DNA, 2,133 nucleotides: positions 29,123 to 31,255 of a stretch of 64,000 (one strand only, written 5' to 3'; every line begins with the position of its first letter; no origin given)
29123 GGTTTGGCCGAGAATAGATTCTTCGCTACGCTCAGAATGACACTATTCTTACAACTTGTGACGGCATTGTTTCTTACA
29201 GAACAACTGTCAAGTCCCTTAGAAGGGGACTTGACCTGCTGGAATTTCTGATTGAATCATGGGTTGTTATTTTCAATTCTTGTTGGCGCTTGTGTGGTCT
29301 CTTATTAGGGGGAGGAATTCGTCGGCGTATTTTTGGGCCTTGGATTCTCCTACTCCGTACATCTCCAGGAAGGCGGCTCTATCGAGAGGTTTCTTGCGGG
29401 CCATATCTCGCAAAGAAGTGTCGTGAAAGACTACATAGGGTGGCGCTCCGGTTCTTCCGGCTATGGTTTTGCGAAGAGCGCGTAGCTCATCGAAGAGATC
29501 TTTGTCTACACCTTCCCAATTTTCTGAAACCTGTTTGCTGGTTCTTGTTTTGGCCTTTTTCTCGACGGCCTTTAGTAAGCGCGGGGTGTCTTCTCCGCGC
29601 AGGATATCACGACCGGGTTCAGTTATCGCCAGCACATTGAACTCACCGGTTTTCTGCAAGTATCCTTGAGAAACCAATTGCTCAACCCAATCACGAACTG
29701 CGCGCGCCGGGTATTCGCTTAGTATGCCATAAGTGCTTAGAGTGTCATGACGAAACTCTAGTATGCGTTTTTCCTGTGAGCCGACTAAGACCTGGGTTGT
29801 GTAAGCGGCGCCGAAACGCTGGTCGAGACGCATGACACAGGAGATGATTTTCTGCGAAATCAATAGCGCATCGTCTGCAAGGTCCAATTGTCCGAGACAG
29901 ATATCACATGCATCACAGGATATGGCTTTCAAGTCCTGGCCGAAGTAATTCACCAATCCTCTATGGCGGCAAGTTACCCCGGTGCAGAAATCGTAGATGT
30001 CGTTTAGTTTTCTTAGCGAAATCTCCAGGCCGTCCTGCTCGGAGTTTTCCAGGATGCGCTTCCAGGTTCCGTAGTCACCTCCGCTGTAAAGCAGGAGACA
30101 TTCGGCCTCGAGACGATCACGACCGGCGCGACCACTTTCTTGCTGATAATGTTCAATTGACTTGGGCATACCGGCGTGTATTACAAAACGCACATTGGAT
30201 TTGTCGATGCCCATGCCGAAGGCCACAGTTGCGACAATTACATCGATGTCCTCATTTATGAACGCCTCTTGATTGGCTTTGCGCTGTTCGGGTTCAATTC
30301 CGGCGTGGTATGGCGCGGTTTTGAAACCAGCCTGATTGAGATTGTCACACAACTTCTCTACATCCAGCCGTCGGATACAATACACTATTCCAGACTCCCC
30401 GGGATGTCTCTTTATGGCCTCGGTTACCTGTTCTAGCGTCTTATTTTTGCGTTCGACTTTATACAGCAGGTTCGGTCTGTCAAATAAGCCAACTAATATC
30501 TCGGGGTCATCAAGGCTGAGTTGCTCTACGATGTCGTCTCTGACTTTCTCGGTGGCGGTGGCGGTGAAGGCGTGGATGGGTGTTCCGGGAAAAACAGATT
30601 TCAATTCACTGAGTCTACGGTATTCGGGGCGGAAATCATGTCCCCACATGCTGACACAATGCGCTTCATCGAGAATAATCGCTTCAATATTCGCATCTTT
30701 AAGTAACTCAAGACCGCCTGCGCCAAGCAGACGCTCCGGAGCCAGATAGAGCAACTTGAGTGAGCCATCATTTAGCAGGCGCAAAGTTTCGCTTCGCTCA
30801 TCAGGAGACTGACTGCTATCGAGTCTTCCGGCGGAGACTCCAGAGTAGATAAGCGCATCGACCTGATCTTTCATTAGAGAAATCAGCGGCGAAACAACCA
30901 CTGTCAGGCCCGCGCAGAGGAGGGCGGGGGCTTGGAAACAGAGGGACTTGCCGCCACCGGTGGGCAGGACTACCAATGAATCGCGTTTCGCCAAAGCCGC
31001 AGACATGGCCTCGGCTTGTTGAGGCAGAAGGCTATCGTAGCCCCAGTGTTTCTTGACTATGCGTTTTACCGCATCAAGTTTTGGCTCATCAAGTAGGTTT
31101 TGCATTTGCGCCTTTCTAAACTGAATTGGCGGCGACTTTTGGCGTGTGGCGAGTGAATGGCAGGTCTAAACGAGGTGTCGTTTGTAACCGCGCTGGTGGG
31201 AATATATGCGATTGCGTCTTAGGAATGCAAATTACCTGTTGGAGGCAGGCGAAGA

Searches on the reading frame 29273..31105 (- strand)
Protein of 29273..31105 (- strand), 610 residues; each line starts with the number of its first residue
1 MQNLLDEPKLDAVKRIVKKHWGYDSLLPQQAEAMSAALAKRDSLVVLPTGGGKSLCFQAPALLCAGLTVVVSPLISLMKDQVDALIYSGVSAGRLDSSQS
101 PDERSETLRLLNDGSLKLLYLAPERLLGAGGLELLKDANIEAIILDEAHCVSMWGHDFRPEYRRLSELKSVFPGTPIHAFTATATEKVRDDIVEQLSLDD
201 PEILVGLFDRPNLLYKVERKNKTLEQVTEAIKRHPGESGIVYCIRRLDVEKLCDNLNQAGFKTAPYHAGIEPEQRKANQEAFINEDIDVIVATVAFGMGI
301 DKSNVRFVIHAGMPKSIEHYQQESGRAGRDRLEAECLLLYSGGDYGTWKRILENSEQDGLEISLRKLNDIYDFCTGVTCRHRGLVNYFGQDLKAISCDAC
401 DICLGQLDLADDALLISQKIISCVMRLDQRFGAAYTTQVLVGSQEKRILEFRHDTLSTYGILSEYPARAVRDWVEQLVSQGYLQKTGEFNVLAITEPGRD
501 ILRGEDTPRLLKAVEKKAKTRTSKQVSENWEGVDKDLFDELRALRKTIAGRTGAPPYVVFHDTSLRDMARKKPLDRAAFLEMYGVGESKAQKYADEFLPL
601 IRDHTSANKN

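Call 27: search_protein_families(library=pfam, proteins=[window:29273-31105:-], max_evalue=0.00001)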
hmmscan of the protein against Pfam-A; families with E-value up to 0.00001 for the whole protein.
window:29273-31105:- (610 aa): 5 families
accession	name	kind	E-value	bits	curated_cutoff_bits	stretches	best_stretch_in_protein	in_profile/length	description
PF09382.16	RQC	-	1.3e-29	102.7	23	1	412-516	6-111/114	RQC domain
PF00271.37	Helicase_C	-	8.4e-24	84.4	23.5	1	224-330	3-109/110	Helicase conserved C-terminal domain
PF00270.35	DEAD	-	1.6e-23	83.7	26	1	28-189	2-165/167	DEAD/DEAH box helicase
PF00570.28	HRDC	-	5.6e-19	68.3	23.8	1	535-601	2-68/68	HRDC domain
PF16124.10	RecQ_Zn_bind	-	1e-11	45.8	25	1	343-404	2-66/66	RecQ zinc-binding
